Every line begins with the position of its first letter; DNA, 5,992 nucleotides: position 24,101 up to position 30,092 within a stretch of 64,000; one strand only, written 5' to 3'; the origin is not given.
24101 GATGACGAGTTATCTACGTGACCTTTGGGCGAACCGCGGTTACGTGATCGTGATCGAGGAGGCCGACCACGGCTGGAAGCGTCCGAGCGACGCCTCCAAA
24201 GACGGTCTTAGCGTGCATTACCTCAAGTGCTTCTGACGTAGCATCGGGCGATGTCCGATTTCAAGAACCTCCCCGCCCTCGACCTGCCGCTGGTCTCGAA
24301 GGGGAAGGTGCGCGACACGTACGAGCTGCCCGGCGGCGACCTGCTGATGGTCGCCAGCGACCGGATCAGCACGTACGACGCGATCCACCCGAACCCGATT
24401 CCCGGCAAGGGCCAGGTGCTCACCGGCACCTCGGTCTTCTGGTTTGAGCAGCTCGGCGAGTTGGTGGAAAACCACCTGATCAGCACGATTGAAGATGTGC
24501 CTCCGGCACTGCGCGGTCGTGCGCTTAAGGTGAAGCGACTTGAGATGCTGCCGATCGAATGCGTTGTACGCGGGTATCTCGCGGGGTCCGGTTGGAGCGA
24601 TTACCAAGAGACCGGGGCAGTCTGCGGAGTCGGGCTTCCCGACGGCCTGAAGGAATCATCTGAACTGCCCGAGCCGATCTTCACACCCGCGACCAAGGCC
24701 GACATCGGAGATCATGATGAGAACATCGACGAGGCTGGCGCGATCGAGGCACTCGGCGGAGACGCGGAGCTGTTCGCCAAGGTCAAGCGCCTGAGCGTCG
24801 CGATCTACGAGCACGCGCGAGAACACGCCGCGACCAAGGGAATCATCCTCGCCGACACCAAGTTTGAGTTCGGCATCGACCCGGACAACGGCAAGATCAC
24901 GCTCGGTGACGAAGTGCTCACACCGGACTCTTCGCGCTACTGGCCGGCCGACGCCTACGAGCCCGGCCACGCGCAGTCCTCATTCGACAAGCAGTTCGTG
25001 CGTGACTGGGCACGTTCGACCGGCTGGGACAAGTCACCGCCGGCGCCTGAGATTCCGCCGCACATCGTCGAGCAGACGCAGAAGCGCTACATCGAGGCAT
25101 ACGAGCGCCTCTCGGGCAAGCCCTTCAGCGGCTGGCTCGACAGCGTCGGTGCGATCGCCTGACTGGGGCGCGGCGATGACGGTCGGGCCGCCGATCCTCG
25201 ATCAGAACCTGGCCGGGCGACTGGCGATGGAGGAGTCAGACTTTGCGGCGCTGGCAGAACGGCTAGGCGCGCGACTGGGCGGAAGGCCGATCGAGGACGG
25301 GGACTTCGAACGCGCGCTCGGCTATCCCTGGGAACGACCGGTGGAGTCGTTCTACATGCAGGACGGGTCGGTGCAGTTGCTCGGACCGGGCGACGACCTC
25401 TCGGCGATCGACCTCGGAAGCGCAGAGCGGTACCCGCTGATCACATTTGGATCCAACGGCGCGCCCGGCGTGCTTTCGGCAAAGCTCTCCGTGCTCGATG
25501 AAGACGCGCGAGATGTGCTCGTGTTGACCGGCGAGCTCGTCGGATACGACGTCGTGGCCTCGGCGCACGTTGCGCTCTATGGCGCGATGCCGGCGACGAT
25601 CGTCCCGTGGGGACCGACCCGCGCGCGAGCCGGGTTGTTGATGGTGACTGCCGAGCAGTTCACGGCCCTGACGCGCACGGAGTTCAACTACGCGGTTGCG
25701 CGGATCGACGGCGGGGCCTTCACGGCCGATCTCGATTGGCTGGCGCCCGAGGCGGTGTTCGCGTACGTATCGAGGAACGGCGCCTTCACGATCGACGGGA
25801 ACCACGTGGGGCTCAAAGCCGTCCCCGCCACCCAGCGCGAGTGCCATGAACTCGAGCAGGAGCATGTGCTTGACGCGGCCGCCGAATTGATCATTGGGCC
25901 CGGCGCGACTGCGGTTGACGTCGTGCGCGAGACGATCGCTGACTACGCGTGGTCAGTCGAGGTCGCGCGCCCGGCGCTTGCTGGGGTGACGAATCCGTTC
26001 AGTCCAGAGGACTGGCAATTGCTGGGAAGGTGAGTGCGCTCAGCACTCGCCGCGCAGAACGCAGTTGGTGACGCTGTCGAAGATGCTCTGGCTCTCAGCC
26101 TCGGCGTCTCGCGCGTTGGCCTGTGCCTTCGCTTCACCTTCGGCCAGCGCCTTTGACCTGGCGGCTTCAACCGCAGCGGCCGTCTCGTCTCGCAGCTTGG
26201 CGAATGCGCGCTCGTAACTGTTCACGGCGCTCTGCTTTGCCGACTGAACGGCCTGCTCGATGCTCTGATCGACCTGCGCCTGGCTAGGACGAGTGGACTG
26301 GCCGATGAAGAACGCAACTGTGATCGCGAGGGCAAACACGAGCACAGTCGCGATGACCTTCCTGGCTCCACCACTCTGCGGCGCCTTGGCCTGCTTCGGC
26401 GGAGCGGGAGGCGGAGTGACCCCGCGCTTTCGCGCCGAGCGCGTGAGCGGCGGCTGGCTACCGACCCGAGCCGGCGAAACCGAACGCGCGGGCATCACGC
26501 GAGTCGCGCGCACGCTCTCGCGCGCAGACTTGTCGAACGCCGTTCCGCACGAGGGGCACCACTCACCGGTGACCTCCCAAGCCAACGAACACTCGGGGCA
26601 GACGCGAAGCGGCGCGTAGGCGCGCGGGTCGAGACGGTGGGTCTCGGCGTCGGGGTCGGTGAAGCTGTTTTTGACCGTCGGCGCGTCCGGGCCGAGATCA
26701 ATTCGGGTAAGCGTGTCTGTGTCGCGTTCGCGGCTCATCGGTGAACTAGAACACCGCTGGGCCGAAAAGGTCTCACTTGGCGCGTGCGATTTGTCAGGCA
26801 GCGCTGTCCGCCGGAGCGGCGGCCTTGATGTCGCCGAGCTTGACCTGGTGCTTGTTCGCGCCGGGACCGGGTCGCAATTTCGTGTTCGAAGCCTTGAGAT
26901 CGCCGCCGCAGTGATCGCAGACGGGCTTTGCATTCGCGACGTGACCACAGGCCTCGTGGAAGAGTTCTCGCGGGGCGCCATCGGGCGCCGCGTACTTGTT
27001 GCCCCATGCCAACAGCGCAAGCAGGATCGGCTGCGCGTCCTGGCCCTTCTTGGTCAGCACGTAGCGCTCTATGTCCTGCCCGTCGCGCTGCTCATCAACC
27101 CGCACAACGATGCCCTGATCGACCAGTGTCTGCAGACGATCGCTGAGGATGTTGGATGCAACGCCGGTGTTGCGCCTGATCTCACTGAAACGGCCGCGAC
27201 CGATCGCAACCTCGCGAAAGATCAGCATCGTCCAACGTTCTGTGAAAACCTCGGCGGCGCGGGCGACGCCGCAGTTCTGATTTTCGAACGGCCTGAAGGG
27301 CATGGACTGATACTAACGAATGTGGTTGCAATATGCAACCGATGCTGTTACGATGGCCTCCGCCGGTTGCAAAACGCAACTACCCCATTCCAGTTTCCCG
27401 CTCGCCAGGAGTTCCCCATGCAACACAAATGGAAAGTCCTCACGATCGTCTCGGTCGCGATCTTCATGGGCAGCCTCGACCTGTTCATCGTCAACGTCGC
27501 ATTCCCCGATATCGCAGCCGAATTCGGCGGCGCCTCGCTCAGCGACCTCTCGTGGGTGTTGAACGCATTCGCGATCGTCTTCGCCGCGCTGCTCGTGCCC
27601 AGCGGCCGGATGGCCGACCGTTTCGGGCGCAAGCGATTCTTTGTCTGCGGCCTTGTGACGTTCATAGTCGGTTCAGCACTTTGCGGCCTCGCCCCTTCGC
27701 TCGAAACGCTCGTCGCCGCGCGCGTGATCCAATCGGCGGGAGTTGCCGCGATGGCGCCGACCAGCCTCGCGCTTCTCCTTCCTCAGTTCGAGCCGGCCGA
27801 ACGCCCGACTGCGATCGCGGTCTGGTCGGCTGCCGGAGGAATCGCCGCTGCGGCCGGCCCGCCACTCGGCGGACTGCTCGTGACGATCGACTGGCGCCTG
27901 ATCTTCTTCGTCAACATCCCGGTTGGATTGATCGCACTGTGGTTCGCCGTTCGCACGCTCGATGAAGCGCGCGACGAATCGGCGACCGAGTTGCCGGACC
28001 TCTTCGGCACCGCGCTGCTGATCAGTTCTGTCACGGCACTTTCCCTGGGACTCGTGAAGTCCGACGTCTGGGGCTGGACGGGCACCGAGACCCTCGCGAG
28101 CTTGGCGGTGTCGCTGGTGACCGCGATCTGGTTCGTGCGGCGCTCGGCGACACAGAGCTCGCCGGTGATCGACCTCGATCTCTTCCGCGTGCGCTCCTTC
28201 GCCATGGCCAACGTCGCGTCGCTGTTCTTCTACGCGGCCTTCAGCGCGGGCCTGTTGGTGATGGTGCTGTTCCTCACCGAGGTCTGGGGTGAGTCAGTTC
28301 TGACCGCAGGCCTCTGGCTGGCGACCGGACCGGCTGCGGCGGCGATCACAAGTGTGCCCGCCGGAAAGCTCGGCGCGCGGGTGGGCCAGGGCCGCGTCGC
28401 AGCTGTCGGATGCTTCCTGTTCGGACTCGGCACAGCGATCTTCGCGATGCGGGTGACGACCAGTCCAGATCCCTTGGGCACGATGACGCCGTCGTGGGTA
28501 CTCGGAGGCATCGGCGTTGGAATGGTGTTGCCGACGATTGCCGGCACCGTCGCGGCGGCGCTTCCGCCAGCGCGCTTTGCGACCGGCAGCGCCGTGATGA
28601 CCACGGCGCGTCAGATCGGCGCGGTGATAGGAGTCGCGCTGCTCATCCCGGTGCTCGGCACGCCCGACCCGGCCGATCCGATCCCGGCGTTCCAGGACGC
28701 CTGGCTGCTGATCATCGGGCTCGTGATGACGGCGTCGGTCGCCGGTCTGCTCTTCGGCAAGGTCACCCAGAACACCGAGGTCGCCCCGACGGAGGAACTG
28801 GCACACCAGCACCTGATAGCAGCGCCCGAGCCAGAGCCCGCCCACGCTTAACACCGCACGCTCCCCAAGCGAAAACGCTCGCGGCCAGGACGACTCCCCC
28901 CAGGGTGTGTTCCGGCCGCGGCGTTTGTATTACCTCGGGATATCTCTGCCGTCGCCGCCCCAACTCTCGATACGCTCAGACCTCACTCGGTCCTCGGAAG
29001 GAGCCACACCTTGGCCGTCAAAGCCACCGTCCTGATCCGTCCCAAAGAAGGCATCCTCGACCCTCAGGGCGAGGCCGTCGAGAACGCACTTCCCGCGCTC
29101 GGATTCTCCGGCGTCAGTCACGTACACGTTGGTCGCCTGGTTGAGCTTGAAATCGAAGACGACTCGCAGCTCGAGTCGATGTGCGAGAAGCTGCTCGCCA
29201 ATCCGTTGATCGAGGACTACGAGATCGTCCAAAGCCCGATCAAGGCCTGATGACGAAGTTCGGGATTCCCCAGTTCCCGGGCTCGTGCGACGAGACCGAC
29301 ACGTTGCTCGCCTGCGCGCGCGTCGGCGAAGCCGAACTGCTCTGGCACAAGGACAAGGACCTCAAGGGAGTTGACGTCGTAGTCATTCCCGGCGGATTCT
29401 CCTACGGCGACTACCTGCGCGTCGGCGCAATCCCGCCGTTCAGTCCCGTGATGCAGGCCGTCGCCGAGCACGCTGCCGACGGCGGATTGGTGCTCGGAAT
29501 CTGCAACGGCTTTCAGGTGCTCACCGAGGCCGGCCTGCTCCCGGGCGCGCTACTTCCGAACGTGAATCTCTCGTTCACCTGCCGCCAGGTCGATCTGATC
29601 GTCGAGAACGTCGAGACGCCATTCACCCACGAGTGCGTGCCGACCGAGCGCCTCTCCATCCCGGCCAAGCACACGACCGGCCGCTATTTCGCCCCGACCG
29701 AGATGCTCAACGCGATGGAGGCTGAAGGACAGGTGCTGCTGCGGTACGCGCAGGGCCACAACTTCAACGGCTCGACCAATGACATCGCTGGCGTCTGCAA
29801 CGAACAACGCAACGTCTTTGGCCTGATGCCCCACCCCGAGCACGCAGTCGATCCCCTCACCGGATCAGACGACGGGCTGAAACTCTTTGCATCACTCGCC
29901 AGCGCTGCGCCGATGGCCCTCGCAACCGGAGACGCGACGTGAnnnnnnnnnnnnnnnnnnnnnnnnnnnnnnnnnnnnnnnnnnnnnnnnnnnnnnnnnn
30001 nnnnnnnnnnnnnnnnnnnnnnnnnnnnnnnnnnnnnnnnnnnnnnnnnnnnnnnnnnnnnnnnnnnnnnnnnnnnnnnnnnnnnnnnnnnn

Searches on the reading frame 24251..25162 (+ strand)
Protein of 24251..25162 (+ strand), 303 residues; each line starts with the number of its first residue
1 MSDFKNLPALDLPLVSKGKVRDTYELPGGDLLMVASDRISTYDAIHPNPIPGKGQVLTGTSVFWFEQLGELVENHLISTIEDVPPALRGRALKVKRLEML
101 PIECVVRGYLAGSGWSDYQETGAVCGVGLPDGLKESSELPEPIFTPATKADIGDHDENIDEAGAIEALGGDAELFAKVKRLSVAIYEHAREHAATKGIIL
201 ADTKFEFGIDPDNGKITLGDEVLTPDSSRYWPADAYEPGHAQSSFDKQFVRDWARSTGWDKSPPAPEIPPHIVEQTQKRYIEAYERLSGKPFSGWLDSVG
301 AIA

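Call 11: search_protein_families(library=ncbifam, proteins=[window:24251-25162:+])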
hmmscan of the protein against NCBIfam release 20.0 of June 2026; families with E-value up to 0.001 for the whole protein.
window:24251-25162:+ (303 aa): 7 families
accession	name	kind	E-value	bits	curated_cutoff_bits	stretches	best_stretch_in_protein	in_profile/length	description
NF010568.0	PRK13961.1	equivalog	5.5e-122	406.6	251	1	10-291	11-295/297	phosphoribosylaminoimidazolesuccinocarboxamide synthase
NF009251.0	PRK12607.1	equivalog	4.2e-83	278.8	371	1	12-293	16-293/315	phosphoribosylaminoimidazolesuccinocarboxamide synthase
TIGR00081.1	purC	equivalog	2.7e-78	263.2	189.9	1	15-288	8-270/279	phosphoribosylaminoimidazolesuccinocarboxamide synthase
NF010564.0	PRK13959.1-1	subfamily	5e-36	124.3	459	1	14-290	3-292/294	phosphoribosylaminoimidazolesuccinocarboxamide synthase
NF010567.0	PRK13960.1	equivalog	4.8e-25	88.1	581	1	32-241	57-281/367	phosphoribosylaminoimidazolesuccinocarboxamide synthase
TIGR02735.1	purC_vibrio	equivalog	6.8e-23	81.1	394.2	1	32-241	56-280/365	phosphoribosylaminoimidazolesuccinocarboxamide synthase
NF010566.0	PRK13959.1-4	equivalog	0.00018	20.8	546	0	100-231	122-247/339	phosphoribosylaminoimidazolesuccinocarboxamide synthase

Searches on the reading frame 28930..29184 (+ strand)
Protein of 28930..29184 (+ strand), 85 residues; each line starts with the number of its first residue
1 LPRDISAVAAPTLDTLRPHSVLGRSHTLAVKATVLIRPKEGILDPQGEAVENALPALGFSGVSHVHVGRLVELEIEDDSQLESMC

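Call 12: search_protein_families(library=ncbifam, proteins=[window:28930-29184:+])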
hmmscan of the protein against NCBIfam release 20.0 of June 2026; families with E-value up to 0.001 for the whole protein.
window:28930-29184:+ (85 aa): 3 families
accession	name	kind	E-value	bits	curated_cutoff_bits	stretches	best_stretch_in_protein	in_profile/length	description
NF004630.0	PRK05974.1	equivalog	5.9e-16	58.2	75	1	30-83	2-61/83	phosphoribosylformylglycinamidine synthase subunit PurS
TIGR00302.1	TIGR00302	equivalog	1.3e-12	47.8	39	1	31-80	2-51/80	phosphoribosylformylglycinamidine synthase subunit PurS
NF005019.0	PRK06423.1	equivalog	0.00089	19.4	122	0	31-81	2-52/74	phosphoribosylformylglycinamidine synthase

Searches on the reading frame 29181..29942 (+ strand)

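Call 5: search_protein_families(library=pfam, proteins=[window:29181-29942:+])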
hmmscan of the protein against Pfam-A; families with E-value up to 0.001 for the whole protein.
window:29181-29942:+ (253 aa): 3 families
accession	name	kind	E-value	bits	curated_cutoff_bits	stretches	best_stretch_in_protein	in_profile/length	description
PF13507.12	GATase_5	-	1.6e-29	103.3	27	1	29-226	6-233/260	CobB/CobQ-like glutamine amidotransferase domain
PF01965.30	DJ-1_PfpI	-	4.8e-07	30.2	26.6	1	63-122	61-115/165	DJ-1/PfpI family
PF07685.20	GATase_3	-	5.3e-07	29.9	27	1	57-116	33-90/196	CobB/CobQ-like glutamine amidotransferase domain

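Call 12: search_protein_families(library=ncbifam, proteins=[window:29181-29942:+])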
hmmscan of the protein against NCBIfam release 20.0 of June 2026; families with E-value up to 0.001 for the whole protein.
window:29181-29942:+ (253 aa): 8 families
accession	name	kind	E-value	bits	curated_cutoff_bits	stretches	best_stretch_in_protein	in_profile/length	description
NF002957.0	PRK03619.1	equivalog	1.9e-87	292.3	212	1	26-241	2-218/222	phosphoribosylformylglycinamidine synthase subunit PurQ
TIGR01737.1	FGAM_synth_I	equivalog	4.2e-77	258.6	177.8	1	26-241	2-226/228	phosphoribosylformylglycinamidine synthase I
NF002252.0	PRK01175.1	equivalog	9.2e-35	119.9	298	1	54-222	39-228/261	phosphoribosylformylglycinamidine synthase subunit PurQ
TIGR01857.1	FGAM-synthase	equivalog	2.7e-15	55.1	1057.05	1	59-226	1027-1219/1239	phosphoribosylformylglycinamidine synthase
TIGR01735.1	FGAM_synt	equivalog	7.7e-14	50.1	1123.05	1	60-224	1094-1279/1307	phosphoribosylformylglycinamidine synthase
NF003672.0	PRK05297.1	equivalog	2.5e-13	48.5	783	1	56-224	1074-1261/1290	phosphoribosylformylglycinamidine synthase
NF001989.1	PRK00784.1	equivalog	2.6e-05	23.1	273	1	55-116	278-336/480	cobyric acid synthase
TIGR00313.1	cobQ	equivalog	4.3e-05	22.5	309.9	1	56-116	277-334/477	cobyric acid synthase CobQ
